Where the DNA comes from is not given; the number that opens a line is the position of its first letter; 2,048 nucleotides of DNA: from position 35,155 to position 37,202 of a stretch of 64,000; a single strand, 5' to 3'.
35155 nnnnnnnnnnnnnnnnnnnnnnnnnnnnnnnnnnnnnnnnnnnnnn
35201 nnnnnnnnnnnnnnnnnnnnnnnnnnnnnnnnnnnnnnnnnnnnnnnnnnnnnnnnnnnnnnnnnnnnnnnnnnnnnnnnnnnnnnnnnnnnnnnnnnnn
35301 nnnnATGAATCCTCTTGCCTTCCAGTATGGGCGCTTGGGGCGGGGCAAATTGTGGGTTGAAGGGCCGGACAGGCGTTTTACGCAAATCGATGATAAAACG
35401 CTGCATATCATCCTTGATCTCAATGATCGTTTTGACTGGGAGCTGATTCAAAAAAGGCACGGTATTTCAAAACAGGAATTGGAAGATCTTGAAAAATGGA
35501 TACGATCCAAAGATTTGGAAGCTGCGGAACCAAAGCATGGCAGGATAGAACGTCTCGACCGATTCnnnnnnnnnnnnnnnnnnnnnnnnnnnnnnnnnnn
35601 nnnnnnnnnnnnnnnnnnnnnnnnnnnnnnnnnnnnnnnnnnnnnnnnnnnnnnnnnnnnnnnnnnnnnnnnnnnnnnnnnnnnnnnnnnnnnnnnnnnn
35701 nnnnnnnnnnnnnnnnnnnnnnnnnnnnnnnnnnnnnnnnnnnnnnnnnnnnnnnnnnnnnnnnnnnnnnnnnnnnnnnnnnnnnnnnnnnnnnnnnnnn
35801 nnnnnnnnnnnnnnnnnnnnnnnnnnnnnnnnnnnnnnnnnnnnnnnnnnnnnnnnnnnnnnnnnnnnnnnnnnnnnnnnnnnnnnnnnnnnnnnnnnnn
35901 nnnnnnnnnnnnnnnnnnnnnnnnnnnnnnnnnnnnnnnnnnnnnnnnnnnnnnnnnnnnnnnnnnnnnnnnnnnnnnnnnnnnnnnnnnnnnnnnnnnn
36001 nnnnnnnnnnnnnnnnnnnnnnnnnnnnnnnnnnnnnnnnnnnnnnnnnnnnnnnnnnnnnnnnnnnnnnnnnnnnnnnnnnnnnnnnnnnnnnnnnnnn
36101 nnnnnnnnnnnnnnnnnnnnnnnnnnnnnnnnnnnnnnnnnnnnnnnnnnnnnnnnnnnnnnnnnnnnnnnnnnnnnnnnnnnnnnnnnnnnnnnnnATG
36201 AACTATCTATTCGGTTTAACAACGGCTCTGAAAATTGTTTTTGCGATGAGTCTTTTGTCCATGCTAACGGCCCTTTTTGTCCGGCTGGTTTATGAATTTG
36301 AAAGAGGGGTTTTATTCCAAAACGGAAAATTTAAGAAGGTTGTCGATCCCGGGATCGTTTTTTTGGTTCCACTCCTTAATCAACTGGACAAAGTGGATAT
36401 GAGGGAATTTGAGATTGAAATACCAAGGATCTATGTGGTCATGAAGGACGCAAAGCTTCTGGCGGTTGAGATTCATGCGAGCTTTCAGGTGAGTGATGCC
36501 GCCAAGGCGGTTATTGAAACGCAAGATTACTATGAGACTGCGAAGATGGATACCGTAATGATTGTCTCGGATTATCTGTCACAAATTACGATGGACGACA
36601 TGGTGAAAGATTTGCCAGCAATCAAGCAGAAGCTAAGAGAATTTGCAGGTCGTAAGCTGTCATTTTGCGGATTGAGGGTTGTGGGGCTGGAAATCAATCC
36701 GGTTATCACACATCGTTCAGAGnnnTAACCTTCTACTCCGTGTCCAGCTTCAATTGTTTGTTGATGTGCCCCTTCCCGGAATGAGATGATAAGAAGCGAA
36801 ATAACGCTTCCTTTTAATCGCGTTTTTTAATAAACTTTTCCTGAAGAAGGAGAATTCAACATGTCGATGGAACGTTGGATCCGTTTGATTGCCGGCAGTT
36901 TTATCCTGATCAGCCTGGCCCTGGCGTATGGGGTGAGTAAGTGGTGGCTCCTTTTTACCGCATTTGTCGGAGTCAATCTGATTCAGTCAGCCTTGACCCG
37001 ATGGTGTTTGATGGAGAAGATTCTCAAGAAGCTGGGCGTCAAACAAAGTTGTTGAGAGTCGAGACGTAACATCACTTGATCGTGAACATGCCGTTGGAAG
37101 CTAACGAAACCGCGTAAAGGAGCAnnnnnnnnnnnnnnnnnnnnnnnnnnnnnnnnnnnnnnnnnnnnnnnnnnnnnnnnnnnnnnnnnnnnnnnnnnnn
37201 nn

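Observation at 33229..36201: Candidate novel graspetide (microviridin-like) RiPP cluster: giant multi-core precursor, MdnC-like ATP-grasp, M50 membrane protease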

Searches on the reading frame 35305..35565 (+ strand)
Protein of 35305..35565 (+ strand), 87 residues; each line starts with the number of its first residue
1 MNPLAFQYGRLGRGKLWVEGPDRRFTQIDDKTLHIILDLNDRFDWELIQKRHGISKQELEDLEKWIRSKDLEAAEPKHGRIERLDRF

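Call 62: search_protein_families(library=pfam, alignment_id=A4, max_evalue=10)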
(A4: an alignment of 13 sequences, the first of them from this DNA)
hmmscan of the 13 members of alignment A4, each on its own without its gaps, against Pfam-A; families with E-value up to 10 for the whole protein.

A. member 1, seq(87 aa): 1 family
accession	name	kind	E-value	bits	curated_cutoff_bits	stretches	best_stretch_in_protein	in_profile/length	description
PF08512.18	Rttp106-like_middle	-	0.14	13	25.5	1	52-73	68-89/91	Histone chaperone Rttp106-like, middle domain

B. families by the number of members that match (of 13 scanned): 32 families (the first 25 are shown)
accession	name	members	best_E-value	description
PF13551.12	HTH_29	6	0.00035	Winged helix-turn helix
PF13518.12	HTH_28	5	0.00027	Helix-turn-helix domain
PF21147.3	AMPK_alpha_AID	3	0.006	AMP-activated protein kinase, alpha subunit, autoinhibitory domain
PF01527.26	HTH_Tnp_1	3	0.024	Transposase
PF13384.12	HTH_23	2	0.042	Homeodomain-like domain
PF16365.12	EutK_C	1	0.00014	Ethanolamine utilization protein EutK C-terminus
PF08765.17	Mor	1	0.0042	Mor transcription activator family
PF09339.16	HTH_IclR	1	0.0074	IclR helix-turn-helix domain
PF13077.11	DUF3909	1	0.0076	Protein of unknown function (DUF3909)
PF22798.2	DUF5817_CT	1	0.015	DUF5817, C-terminal domain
PF13542.12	HTH_Tnp_ISL3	1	0.017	Helix-turn-helix domain of transposase family ISL3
PF13412.12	HTH_24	1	0.022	Winged helix-turn-helix DNA-binding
PF06969.22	HemN_C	1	0.023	HemN C-terminal domain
PF01361.26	Tautomerase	1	0.03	Tautomerase enzyme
PF01978.25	TrmB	1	0.035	Sugar-specific transcriptional regulator TrmB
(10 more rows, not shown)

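Call 63: search_solved_structures(query=A4, max_evalue=10)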
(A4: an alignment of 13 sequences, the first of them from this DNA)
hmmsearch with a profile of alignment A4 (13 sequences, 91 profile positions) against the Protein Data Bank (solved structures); distinct sequences matched with E-value up to 10: 54.
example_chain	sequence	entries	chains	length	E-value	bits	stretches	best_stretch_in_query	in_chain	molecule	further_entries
8vd6_A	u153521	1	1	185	0.0022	21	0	46-84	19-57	CAP REPEAT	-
2xvc_A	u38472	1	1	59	0.018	18.1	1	49-80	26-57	ESCRT-III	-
7bqb_A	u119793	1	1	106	0.023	17.7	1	42-76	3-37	NF6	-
2ma3_A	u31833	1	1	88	0.037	17.1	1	51-86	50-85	DNA replication initiator (Cdc21/Cdc54)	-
7ueb_E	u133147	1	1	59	0.048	16.7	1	49-83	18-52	PscE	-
2p7v_B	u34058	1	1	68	0.076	16.1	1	41-74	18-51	RNA polymerase sigma factor rpoD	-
1tlh_B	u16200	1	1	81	0.11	15.5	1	41-74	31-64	RNA polymerase sigma factor rpoD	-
6hiv_A1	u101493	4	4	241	0.12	15.4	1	42-67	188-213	bL28m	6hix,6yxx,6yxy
3jth_A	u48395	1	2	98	0.13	15.4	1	37-85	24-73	Transcription activator HlyU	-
5znx_A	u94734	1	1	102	0.14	15.2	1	37-85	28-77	Transcriptional activator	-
3t72_o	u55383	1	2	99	0.17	15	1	41-74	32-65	RNA polymerase sigma factor rpoD, DNA-directed RNA polymerase subunit beta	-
7aoi_A1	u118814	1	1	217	0.17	14.9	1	42-66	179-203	bL28m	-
3nqo_A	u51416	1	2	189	0.25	14.4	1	42-78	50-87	MarR-family transcriptional regulator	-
4ljz_F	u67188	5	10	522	0.25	14.4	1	42-73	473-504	RNA polymerase sigma factor RpoD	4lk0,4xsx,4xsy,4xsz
5vt0_L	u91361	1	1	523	0.25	14.4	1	42-73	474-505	RNA polymerase sigma factor RpoD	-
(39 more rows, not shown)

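Call 73: predict_structure(alignment_id=A4)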
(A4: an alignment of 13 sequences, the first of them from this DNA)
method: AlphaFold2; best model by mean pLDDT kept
length: 87 residues; sequences in the alignment: 13
mean_pLDDT: 92.4   pTM: 0.80
mean pLDDT of the five models: 92.4, 85.1, 84.7, 84.2, 82.7
residues with pLDDT >= 90: 71; 70-90: 14; 50-70: 1; < 50: 1
segments of 3 or more residues with pLDDT < 50: none
pLDDT, mean of each block of 10 residues (from residue 1): 93 91 92 95 95 96 95 91 81
secondary structure, 60 per line:
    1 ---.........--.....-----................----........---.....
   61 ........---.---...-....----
elements in order: E4-12 E15-19 E25-29 H30-40 H45-52 H56-68 E80-83

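Call 76: fold_search(model_id=the predicted structure, library=pdb)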
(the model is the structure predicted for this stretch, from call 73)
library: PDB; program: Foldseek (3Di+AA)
matches with E <= 10: 648; with E <= 0.001: 0
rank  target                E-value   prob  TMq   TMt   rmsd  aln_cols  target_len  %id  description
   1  5why_B                1.4e-01  0.84  0.47  0.13   4.1        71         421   20  Structural Insights into Thioether Bond Formation in the Biosynthesis of Sactipeptides (released 2017-07-26)
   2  5v1u_A                1.9e-01  0.90  0.57  0.58   4.2        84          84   12  TbiB1 in Complex with the TbiA(beta) Leader Peptide (released 2018-09-05)
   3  1c1b_B                2.1e-01  0.18  0.32  0.09  13.0       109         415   12  CRYSTAL STRUCTURE OF HIV-1 REVERSE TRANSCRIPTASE IN COMPLEX WITH GCA-186 (released 2000-07-21)
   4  1s1u_B                2.4e-01  0.18  0.32  0.09  13.3       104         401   12  Crystal structure of L100I mutant HIV-1 reverse transcriptase in complex with nevirapine (released 2004-06-29)
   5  5v1v_A                2.6e-01  0.91  0.57  0.56   3.5        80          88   11  TbiB1 in Complex with the TbiA(alpha) Leader Peptide (released 2018-09-05)
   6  8vb9_B                2.6e-01  0.13  0.29  0.09  12.8       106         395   10  Kinetic intermediate states of HIV-1 RT DNA synthesis captured by cryo-EM (released 2024-12-11)
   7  1jlc_B                2.8e-01  0.16  0.32  0.09  13.3       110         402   11  CRYSTAL STRUCTURE OF Y181C MUTANT HIV-1 REVERSE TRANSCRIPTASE IN COMPLEX WITH PETT-2 (released 2001-10-03)
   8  3kle_F                2.8e-01  0.14  0.29  0.09  13.4       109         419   12  Crystal structure of AZT-resistant HIV-1 Reverse Transcriptase crosslinked to a DSDNA with a bound excision product, A (released 2010-09-22)
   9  1dtt_B                3.0e-01  0.15  0.31  0.09  13.3       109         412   12  CRYSTAL STRUCTURE OF HIV-1 REVERSE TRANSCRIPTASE IN COMPLEX WITH PETT-2 (PETT130A94) (released 2000-04-02)
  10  4rw4_B                3.2e-01  0.11  0.27  0.08  14.5       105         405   12  Crystal Structure of HIV-1 Reverse Transcriptase (K103N,Y181C) variant in complex with (E)-3-(3-chloro-5-(4-chloro-2-( (released 2015-04-29)
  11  7kjv_B                3.6e-01  0.14  0.31  0.09  13.6       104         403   10  Structure of HIV-1 reverse transcriptase initiation complex core (released 2021-03-17)
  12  6wb1_B                3.6e-01  0.10  0.29  0.09  12.5       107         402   12  +3 extended HIV-1 reverse transcriptase initiation complex core (intermediate state) (released 2020-06-24)
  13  2hmi_B                3.6e-01  0.10  0.29  0.08  13.0       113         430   13  HIV-1 REVERSE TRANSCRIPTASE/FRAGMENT OF FAB 28/DNA COMPLEX (released 1998-10-14)
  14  1rt5_B                3.9e-01  0.14  0.31  0.09  13.4       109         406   12  HIV-1 REVERSE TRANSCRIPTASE COMPLEXED WITH UC10 (released 1999-07-29)
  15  2vg7_B                3.9e-01  0.11  0.29  0.09  11.3       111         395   14  Crystal structures of HIV-1 reverse transcriptase complexes with thiocarbamate non-nucleoside inhibitors (released 2007-12-11)
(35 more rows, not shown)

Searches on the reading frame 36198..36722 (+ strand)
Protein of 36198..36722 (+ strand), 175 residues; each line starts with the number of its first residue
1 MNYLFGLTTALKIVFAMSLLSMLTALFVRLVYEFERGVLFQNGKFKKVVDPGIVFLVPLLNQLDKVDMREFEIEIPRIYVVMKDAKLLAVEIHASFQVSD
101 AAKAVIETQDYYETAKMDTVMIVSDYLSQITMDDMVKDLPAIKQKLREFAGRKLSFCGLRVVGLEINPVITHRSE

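Call 3: search_protein_families(library=pfam, proteins=[window:36198-36722:+], max_evalue=0.1)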
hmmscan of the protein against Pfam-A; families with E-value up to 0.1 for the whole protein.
window:36198-36722:+ (175 aa): 3 families
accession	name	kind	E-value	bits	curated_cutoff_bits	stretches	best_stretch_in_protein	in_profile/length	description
PF01145.31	Band_7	-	3.4e-17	63.5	23.6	1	35-167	7-143/176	SPFH domain / Band 7 family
PF07788.17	PDDEXK_10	-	0.001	19.4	21.2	1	80-129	7-58/74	PD-(D/E)XK nuclease superfamily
PF07677.20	A2M_recep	-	0.026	15.6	21.7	1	83-120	55-92/95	A-macroglobulin receptor binding domain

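Call 4: search_protein_families(library=ncbifam, proteins=[window:36198-36722:+], max_evalue=0.1)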
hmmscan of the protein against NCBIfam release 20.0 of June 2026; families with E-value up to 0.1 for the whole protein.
window:36198-36722:+ (175 aa): 5 families
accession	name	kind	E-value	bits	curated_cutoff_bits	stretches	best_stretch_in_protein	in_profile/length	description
TIGR01933.1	hflK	equivalog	1.8e-08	34.2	159.4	1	29-148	2-122/261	FtsH protease activity modulator HflK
NF008181.0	PRK10930.1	equivalog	0.00018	20.5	660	1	29-137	98-206/419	FtsH protease activity modulator HflK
TIGR01932.1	hflC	equivalog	0.00023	20.1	134.4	1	13-131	8-132/318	protease modulator HflC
NF008259.0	PRK11029.1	equivalog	0.0081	15.2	427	1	13-107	7-106/334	protease modulator HflC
NF058507.1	FlotScfldFlot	equivalog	0.017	14.2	700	1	41-169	46-183/477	flotillin lipid rafts scaffold protein FloT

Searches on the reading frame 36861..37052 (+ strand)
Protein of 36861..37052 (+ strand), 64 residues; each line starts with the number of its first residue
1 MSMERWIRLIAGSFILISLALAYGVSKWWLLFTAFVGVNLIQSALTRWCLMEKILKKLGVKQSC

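Call 78: search_protein_families(library=pfam, proteins=[window:36861-37052:+], max_evalue=0.0001)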
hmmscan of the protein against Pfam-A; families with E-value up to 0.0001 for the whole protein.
window:36861-37052:+ (64 aa): 1 family
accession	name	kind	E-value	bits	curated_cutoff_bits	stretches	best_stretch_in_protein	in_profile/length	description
PF11127.14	YgaP-like_TM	-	2.7e-13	50.3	25.3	1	2-57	7-60/66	Inner membrane protein YgaP-like, transmembrane domain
